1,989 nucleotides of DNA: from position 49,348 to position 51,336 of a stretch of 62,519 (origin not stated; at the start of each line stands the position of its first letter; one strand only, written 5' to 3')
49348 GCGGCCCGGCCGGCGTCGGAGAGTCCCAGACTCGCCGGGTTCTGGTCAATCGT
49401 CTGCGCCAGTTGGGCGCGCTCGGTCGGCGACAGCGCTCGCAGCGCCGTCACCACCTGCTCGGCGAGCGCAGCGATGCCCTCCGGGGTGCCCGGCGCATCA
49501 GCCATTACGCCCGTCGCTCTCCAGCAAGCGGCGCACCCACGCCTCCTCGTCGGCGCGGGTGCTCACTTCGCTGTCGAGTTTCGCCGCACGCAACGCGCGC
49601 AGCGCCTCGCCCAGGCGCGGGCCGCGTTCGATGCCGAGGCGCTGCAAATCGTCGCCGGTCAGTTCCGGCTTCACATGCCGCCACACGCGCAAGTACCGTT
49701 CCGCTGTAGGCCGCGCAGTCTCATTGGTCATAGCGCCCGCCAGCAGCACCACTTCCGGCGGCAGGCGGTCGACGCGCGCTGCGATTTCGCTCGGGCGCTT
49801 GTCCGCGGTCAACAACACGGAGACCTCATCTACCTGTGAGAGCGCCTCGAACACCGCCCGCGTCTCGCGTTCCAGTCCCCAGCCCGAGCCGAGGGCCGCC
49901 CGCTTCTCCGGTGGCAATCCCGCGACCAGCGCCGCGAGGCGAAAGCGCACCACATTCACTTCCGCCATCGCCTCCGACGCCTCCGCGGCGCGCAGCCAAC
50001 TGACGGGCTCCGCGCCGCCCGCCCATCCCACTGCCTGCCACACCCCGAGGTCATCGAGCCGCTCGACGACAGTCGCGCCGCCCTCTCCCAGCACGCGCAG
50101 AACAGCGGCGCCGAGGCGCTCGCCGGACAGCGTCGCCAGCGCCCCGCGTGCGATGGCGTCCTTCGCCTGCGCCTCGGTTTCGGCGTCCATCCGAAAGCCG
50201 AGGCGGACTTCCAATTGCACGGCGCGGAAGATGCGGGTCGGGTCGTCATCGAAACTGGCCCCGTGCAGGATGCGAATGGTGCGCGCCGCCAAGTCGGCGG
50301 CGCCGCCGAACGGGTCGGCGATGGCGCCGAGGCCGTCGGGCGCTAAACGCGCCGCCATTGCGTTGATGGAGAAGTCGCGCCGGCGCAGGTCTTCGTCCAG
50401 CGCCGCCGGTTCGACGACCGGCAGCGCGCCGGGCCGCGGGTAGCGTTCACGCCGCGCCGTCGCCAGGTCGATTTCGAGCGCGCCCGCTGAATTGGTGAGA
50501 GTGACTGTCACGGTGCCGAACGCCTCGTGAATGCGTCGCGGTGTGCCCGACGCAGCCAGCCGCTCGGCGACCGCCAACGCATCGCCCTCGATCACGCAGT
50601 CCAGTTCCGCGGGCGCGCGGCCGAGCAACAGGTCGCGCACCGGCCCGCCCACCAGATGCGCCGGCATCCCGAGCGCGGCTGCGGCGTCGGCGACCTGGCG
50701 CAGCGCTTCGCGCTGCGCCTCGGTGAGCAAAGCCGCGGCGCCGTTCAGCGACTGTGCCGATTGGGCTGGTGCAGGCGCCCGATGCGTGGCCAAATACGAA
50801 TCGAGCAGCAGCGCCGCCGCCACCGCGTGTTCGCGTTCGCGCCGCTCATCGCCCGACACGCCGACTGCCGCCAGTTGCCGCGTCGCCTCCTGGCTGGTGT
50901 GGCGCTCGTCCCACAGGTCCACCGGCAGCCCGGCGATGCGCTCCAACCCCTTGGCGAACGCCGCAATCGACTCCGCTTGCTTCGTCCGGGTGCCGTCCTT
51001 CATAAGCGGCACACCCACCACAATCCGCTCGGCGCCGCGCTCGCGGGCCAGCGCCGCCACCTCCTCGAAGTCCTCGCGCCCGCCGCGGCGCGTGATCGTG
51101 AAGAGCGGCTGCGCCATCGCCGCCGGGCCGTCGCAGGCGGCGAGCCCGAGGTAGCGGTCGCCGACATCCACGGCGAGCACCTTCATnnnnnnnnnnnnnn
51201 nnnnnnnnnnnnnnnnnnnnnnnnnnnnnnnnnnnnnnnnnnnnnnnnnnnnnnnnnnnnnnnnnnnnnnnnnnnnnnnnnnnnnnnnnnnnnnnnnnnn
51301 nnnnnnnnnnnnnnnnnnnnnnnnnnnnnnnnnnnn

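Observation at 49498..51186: YqgF/RuvX nuclease fused in frame to a CCA/A-adding tRNA nucleotidyltransferase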

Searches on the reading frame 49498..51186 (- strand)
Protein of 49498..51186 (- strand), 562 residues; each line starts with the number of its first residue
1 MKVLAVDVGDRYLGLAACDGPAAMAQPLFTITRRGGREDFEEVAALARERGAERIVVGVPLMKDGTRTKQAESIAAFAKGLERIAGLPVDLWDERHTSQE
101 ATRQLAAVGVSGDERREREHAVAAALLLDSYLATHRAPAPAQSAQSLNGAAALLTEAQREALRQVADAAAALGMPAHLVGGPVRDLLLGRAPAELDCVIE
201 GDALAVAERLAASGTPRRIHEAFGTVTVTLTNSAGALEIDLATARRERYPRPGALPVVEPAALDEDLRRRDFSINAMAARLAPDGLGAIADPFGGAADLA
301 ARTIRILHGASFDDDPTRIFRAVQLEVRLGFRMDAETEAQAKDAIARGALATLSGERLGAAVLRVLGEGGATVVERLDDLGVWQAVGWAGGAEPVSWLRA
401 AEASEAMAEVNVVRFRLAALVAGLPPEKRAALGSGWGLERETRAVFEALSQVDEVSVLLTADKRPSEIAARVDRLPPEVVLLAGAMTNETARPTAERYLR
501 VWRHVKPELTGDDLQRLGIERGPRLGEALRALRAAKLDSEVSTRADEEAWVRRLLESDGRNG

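Call 4: search_protein_families(library=pfam, proteins=[window:49501-51186:-], max_evalue=0.1)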
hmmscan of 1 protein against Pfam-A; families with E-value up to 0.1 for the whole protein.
window:49501-51186:- (562 aa): 3 families
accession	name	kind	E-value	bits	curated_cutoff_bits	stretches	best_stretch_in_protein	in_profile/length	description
PF03652.20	RuvX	-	8.7e-34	117.2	29.2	1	1-133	1-133/134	Holliday junction resolvase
PF01743.26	PolyA_pol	-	1.8e-22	80.4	23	1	177-305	2-126/126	Poly A polymerase head domain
PF13735.12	tRNA_NucTran2_2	-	0.028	14.9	27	1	505-544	99-141/149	tRNA nucleotidyltransferase domain 2 putative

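Call 5: search_protein_families(library=ncbifam, proteins=[window:49501-51186:-], max_evalue=0.1)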
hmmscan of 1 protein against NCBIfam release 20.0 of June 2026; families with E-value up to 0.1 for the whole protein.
window:49501-51186:- (562 aa): 10 families
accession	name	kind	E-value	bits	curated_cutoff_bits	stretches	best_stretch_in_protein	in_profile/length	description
NF041569.1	A-tRNAntase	equivalog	2.8e-61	207.8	1440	2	155-383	461-688/880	A-adding tRNA nucleotidyltransferase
TIGR02692.1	tRNA_CCA_actino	equivalog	7.8e-30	103.9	438.8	1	155-360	9-212/466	CCA tRNA nucleotidyltransferase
NF009814.0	PRK13299.1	equivalog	1.2e-23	83.8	290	1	171-359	18-197/396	CCA tRNA nucleotidyltransferase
TIGR00250.1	RNAse_H_YqgF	equivalog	1.2e-23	83.7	43.25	1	4-132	1-129/130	Holliday junction resolvase RuvX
NF008137.0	PRK10885.1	equivalog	1.2e-20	73.8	451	1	174-366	1-185/409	multifunctional CCA addition/repair protein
TIGR01942.1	pcnB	subfamily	7e-20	71.2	305.65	1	165-381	21-232/425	polynucleotide adenylyltransferase PcnB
NF009811.0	PRK13296.1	equivalog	5.5e-14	51.8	469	1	176-366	3-185/360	CCA tRNA nucleotidyltransferase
NF009813.0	PRK13298.1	equivalog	7.7e-13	48.1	606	1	259-358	80-177/417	tRNA CCA-pyrophosphorylase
NF008634.1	PRK11623.1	equivalog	1.9e-10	39.9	702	1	171-339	58-233/469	polynucleotide adenylyltransferase PcnB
NF001026.0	PRK00109.2-2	equivalog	1.1e-07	31.9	155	1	1-134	1-128/130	Holliday junction resolvase RuvX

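Call 6: find_homologous_proteins(query=window:49501-51186:-, max_evalue=0.001)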
Query window:49501-51186:- (562 aa): 952 proteins with E <= 0.001 among 8000 candidates; the best 120 are listed.
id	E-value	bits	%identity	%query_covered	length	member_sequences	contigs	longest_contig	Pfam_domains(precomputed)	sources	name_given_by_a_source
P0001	0.0e+0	1180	100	100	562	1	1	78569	PF01743.27,PF03652.21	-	-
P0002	1.3e-252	858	77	96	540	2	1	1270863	PF01743.27,PF03652.21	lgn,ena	-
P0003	6.3e-67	245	41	71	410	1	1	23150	PF01743.27,PF12627.13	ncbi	-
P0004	5.4e-66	242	41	70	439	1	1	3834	PF01743.27,PF12627.13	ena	-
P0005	2.9e-65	240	39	73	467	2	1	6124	PF01743.27,PF12627.13,PF13735.13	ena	-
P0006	1.0e-64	238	44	69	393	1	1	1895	PF01743.27,PF12627.13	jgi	jgi:tRNA nucleotidyltransferase (CCA-adding enzyme)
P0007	1.1e-64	238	41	69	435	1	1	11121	PF01743.27,PF12627.13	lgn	-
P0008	1.8e-64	237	40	76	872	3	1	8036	PF01743.27,PF01368.28,PF12627.13,PF02272.25,PF00571.34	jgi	jgi:tRNA nucleotidyltransferase (CCA-adding enzyme)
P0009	6.4e-64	235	43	70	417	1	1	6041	PF01743.27,PF12627.13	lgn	-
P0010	6.5e-64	235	38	77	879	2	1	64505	PF01743.27,PF01368.28,PF12627.13,PF02272.25,PF00571.34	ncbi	-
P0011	2.4e-63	233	43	70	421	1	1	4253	PF01743.27,PF12627.13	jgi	jgi:tRNA nucleotidyltransferase (CCA-adding enzyme)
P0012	6.6e-63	232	44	71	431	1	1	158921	PF01743.27,PF12627.13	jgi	-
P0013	1.1e-62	231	39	72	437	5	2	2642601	PF01743.27,PF12627.13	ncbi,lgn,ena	-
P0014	1.3e-62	231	41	71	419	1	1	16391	PF01743.27,PF12627.13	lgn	-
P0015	1.5e-62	231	38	77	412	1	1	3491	PF01743.27,PF12627.13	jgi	jgi:tRNA nucleotidyltransferase (CCA-adding enzyme)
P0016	1.9e-62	230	43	74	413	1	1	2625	PF01743.27,PF12627.13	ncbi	-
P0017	3.0e-62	230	45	66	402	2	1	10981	PF01743.27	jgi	jgi:tRNA nucleotidyltransferase (CCA-adding enzyme)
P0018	4.3e-62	229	39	77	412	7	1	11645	PF01743.27,PF12627.13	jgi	-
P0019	7.1e-62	229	40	72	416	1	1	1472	PF01743.27,PF12627.13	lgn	-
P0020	9.7e-62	228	52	32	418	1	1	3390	PF01743.27,PF12627.13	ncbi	ncbi:MAG: CCA tRNA nucleotidyltransferase [Dehalococcoidia bacterium]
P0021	9.7e-62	228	45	66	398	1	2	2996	PF01743.27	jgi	jgi:tRNA nucleotidyltransferase (CCA-adding enzyme)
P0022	1.2e-61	228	41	71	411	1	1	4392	PF01743.27,PF12627.13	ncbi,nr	ncbi:MAG: hypothetical protein Q7T04_04555 [Dehalococcoidia bacterium]|nr:hypothetical protein [Deha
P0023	1.3e-61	228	52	44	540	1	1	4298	PF01743.27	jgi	jgi:tRNA nucleotidyltransferase (CCA-adding enzyme)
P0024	1.8e-61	227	40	71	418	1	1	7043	PF01743.27,PF12627.13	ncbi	-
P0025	2.3e-61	227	39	71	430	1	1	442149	PF01743.27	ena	-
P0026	3.2e-61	226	40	68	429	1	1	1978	PF01743.27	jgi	jgi:tRNA nucleotidyltransferase (CCA-adding enzyme)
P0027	1.1e-60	225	41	71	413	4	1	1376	PF01743.27,PF12627.13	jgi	-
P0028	1.4e-60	224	45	69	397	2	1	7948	PF01743.27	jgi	jgi:tRNA nucleotidyltransferase (CCA-adding enzyme)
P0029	1.7e-60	224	40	74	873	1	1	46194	PF01743.27,PF01368.28,PF02272.25,PF00571.34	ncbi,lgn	-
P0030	1.8e-60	224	38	76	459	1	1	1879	PF01743.27,PF12627.13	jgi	jgi:tRNA nucleotidyltransferase (CCA-adding enzyme)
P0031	2.1e-60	224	37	80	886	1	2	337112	PF01743.27,PF01368.28,PF12627.13,PF00571.34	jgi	jgi:tRNA nucleotidyltransferase (CCA-adding enzyme)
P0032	2.6e-60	223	41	72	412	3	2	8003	PF01743.27,PF12627.13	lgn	-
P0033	3.2e-60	223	44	69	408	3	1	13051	PF01743.27,PF12627.13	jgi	jgi:tRNA nucleotidyltransferase (CCA-adding enzyme)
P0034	3.6e-60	223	37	73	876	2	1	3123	PF01743.27,PF01368.28,PF12627.13,PF02272.25,PF00571.34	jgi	-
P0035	4.2e-60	223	40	70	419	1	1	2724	PF01743.27,PF12627.13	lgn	-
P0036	5.5e-60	222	42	70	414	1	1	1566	PF01743.27,PF12627.13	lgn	-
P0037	1.0e-59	221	38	74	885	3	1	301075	PF01743.27,PF01368.28,PF12627.13,PF02272.25,PF00571.34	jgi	jgi:tRNA nucleotidyltransferase (CCA-adding enzyme)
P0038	2.4e-59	220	42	72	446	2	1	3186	PF01743.27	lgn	-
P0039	2.9e-59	220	38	77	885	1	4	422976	PF01743.27,PF01368.28,PF12627.13,PF02272.25,PF00571.34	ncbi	ncbi:MAG: CBS domain-containing protein [Coriobacteriia bacterium]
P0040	3.2e-59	220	44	66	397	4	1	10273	PF01743.27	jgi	jgi:tRNA nucleotidyltransferase (CCA-adding enzyme)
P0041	3.3e-59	220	40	76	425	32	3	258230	PF01743.27,PF12627.13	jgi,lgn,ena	-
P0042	4.3e-59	219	40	72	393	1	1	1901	PF01743.27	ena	-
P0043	4.5e-59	219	42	71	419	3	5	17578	PF01743.27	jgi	-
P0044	5.4e-59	219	44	66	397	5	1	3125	PF01743.27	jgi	jgi:tRNA nucleotidyltransferase (CCA-adding enzyme)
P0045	5.5e-59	219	38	72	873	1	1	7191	PF01743.27,PF01368.28,PF12627.13,PF02272.25,PF00571.34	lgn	-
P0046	6.8e-59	219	44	67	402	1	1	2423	PF01743.27,PF12627.13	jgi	jgi:tRNA nucleotidyltransferase (CCA-adding enzyme)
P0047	7.5e-59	219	42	68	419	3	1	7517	PF01743.27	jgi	jgi:tRNA nucleotidyltransferase (CCA-adding enzyme)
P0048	8.4e-59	218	44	66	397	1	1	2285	PF01743.27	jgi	jgi:tRNA nucleotidyltransferase (CCA-adding enzyme)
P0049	9.3e-59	218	44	69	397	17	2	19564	PF01743.27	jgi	jgi:tRNA nucleotidyltransferase (CCA-adding enzyme)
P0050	9.6e-59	218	44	66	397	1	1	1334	PF01743.27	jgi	-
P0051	1.1e-58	218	37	89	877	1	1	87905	PF01743.27,PF01368.28,PF12627.13,PF02272.25,PF00571.34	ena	-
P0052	1.6e-58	218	44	66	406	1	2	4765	PF01743.27,PF12627.13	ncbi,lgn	-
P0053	1.6e-58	218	42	65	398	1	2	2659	PF01743.27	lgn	-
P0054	2.3e-58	217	42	68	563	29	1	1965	PF01743.27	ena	-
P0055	2.4e-58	217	45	66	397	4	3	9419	PF01743.27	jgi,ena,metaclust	metaclust:\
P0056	2.9e-58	217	42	67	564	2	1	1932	PF01743.27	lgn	-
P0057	3.1e-58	217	39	69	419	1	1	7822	PF01743.27,PF12627.13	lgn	-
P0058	3.2e-58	217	44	66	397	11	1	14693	PF01743.27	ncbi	ncbi:MAG: hypothetical protein ACJ76G_11580 [Solirubrobacterales bacterium]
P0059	3.2e-58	216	39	74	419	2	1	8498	PF01743.27,PF12627.13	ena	-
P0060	3.5e-58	216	43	70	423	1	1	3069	PF01743.27,PF12627.13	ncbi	-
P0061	3.6e-58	216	40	70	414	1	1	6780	PF01743.27,PF12627.13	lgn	-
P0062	4.7e-58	216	38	71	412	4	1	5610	PF01743.27,PF12627.13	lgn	-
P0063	4.8e-58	216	40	67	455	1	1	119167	PF01743.27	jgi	jgi:tRNA nucleotidyltransferase (CCA-adding enzyme)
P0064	5.7e-58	216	44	66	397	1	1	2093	PF01743.27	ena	-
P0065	7.2e-58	215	44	66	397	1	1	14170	PF01743.27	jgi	-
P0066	8.3e-58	215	40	70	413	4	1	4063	PF01743.27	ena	-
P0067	9.6e-58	215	40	70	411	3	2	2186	PF01743.27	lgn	-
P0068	1.2e-57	215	46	40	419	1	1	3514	PF01743.27,PF12627.13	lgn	-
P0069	1.3e-57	215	38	74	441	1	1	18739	PF01743.27,PF12627.13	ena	-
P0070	1.4e-57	214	39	69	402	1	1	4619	PF01743.27,PF12627.13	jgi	jgi:tRNA nucleotidyltransferase (CCA-adding enzyme)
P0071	1.5e-57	214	41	68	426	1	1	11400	PF01743.27,PF12627.13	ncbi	-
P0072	2.5e-57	214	39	75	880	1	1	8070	PF01743.27,PF01368.28,PF02272.25,PF00571.34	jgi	-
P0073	2.6e-57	213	38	72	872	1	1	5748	PF01743.27,PF01368.28,PF12627.13,PF02272.25,PF00571.34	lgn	-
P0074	3.3e-57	213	44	66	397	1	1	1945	PF01743.27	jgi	jgi:tRNA nucleotidyltransferase (CCA-adding enzyme)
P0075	4.4e-57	213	51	37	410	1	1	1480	PF01743.27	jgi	jgi:tRNA nucleotidyltransferase (CCA-adding enzyme)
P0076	5.4e-57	212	42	68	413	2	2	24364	PF01743.27,PF12627.13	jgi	-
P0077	5.7e-57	212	36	77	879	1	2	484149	PF01743.27,PF01368.28,PF12627.13,PF02272.25,PF00571.34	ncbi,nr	ncbi:MAG: CBS domain-containing protein [Anaerosomatales bacterium]|nr:CBS domain-containing protein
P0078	7.2e-57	212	40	70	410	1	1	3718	PF01743.27,PF12627.13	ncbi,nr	ncbi:MAG TPA: hypothetical protein VLD16_04960 [Gaiellaceae bacterium]|nr:hypothetical protein [Gaie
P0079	7.2e-57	212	37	76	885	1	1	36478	PF01743.27,PF01368.28,PF12627.13,PF02272.25,PF00571.34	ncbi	-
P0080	8.4e-57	212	40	71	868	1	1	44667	PF01743.27,PF01368.28,PF00571.34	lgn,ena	-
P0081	8.6e-57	212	43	66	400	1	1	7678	PF01743.27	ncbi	-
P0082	1.0e-56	212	42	67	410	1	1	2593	PF01743.27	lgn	-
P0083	1.1e-56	211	40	70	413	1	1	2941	PF01743.27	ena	-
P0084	1.4e-56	211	37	77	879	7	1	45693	PF01743.27,PF01368.28,PF12627.13,PF02272.25,PF00571.34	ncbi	ncbi:MAG: CBS domain-containing protein [Anaerosomatales bacterium]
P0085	1.5e-56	211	38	72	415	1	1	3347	PF01743.27,PF12627.13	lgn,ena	-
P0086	1.6e-56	211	41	68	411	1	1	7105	PF01743.27,PF12627.13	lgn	-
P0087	1.9e-56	211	39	68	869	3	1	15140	PF01743.27,PF01368.28,PF02272.25,PF00571.34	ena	-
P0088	2.5e-56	210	42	67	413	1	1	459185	PF01743.27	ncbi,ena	-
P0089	2.5e-56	210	43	66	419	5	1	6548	PF01743.27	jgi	-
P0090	2.7e-56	210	43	66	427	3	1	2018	PF01743.27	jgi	jgi:tRNA nucleotidyltransferase (CCA-adding enzyme)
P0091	2.9e-56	210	39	76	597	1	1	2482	PF01743.27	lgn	-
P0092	4.6e-56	209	37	76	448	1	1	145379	PF01743.27,PF12627.13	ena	-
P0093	4.7e-56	209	38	74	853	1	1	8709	PF01743.27,PF00571.34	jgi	jgi:tRNA nucleotidyltransferase (CCA-adding enzyme)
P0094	5.5e-56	209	39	70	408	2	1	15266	PF01743.27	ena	-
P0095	6.3e-56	209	40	73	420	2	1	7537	PF01743.27,PF12627.13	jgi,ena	-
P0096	6.4e-56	209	38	72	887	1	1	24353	PF01743.27,PF01368.28,PF12627.13,PF00571.34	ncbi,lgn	ncbi:MAG: CBS domain-containing protein [Coriobacteriia bacterium]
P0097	7.0e-56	209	40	67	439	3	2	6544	PF01743.27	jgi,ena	-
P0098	7.5e-56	209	41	71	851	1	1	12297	PF01743.27,PF00571.34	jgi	jgi:tRNA nucleotidyltransferase (CCA-adding enzyme)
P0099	8.3e-56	209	42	72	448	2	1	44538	PF01743.27,PF12627.13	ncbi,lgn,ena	-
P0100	9.1e-56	208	36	70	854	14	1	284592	PF01743.27,PF01368.28,PF00571.34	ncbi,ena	-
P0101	1.1e-55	208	39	72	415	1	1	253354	PF01743.27,PF12627.13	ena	-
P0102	1.1e-55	208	44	66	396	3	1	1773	PF01743.27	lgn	-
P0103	1.1e-55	208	39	77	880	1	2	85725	PF01743.27,PF01368.28,PF12627.13,PF00571.34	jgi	jgi:tRNA nucleotidyltransferase (CCA-adding enzyme)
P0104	1.1e-55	208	40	69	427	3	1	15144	PF01743.27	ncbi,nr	ncbi:MAG: hypothetical protein C3F08_04025 [Candidatus Methylomirabilota bacterium]|nr:MAG: hypothet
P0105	1.7e-55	208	38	70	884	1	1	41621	PF01743.27,PF01368.28,PF12627.13,PF02272.25,PF00571.34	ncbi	-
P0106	1.7e-55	208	39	67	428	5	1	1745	PF01743.27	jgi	jgi:tRNA nucleotidyltransferase (CCA-adding enzyme)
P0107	1.8e-55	207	43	66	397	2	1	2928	PF01743.27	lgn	-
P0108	2.3e-55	207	56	36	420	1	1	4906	PF01743.27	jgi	jgi:tRNA nucleotidyltransferase (CCA-adding enzyme)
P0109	2.5e-55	207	40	67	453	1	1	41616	PF01743.27,PF12627.13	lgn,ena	-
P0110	2.6e-55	207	41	70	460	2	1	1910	PF01743.27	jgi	jgi:tRNA nucleotidyltransferase (CCA-adding enzyme)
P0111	3.0e-55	207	36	77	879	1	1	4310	PF01743.27,PF01368.28,PF12627.13,PF02272.25,PF00571.34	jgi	jgi:tRNA nucleotidyltransferase (CCA-adding enzyme)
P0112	3.9e-55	206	44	65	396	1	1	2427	PF01743.27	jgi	jgi:tRNA nucleotidyltransferase (CCA-adding enzyme)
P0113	4.7e-55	206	41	67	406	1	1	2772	PF01743.27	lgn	-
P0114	4.7e-55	206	36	74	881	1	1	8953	PF01743.27,PF01368.28,PF12627.13,PF02272.25,PF00571.34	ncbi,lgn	-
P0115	6.3e-55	206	39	70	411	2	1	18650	PF01743.27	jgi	jgi:tRNA nucleotidyltransferase (CCA-adding enzyme)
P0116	7.1e-55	205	47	41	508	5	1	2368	PF01743.27,PF12627.13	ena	-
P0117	7.7e-55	205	39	66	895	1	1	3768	PF01743.27,PF01368.28,PF12627.13,PF00571.34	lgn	-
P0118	8.4e-55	205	37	77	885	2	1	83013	PF01743.27,PF01368.28,PF12627.13,PF02272.25,PF00571.34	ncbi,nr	ncbi:MAG: CBS domain-containing protein [Coriobacteriia bacterium]|nr:CBS domain-containing protein 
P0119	9.4e-55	205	42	69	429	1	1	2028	PF01743.27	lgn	-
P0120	1.1e-54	205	39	69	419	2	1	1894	PF01743.27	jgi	jgi:tRNA nucleotidyltransferase (CCA-adding enzyme)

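Call 10: find_encoding_contigs(protein=P0002, flank=10000, max_places=4)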
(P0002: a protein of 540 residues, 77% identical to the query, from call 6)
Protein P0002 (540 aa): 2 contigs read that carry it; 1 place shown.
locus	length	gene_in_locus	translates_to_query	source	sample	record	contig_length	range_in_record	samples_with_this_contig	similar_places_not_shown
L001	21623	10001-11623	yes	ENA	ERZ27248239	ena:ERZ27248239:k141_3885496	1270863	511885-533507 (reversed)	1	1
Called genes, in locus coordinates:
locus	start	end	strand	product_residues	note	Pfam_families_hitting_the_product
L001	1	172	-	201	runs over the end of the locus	PF02475:TRM5-TYW2_MTfase (weak), PF05175:MTS, PF13489:Methyltransf_23 (weak), PF06325:PrmA, PF13847:Methyltransf_31, PF08241:Methyltransf_11 (weak), PF08242:Methyltransf_12, PF13649:Methyltransf_25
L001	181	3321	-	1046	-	PF00583:Acetyltransf_1, PF13508:Acetyltransf_7, PF13673:Acetyltransf_10 (weak)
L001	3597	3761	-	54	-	-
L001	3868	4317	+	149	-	PF16697:Yop-YscD_cpl, PF00498:FHA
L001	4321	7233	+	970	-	PF00953:Glycos_transf_4, PF01636:APH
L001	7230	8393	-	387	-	PF00266:Aminotran_5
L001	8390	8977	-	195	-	PF00578:AhpC-TSA, PF08534:Redoxin, PF02630:SCO1-SenC (faint), PF00085:Thioredoxin, PF13098:Thioredoxin_2 (weak), PF14595:Thioredoxin_9 (weak), PF13905:Thioredoxin_8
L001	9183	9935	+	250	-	PF12706:Lactamase_B_2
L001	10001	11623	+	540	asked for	PF03652:RuvX, PF01743:PolyA_pol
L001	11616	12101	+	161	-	PF00486:Trans_reg_C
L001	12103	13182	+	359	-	PF01926:MMR_HSR1, PF02421:FeoB_N, PF06071:YchF-GTPase_C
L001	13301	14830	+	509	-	-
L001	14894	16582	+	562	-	PF13185:GAF_2, PF01590:GAF, PF13492:GAF_3, PF00989:PAS, PF08448:PAS_4, PF12860:PAS_7, PF13426:PAS_9, PF13596:PAS_10, +2 more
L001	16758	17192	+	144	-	PF00383:dCMP_cyt_deam_1, PF14437:MafB19-deam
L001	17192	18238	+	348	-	PF00953:Glycos_transf_4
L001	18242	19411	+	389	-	PF02350:Epimerase_2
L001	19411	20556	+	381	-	PF01594:AI-2E_transport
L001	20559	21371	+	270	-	PF02673:BacA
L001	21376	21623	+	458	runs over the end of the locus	PF03448:MgtE_N, PF00571:CBS, PF01769:MgtE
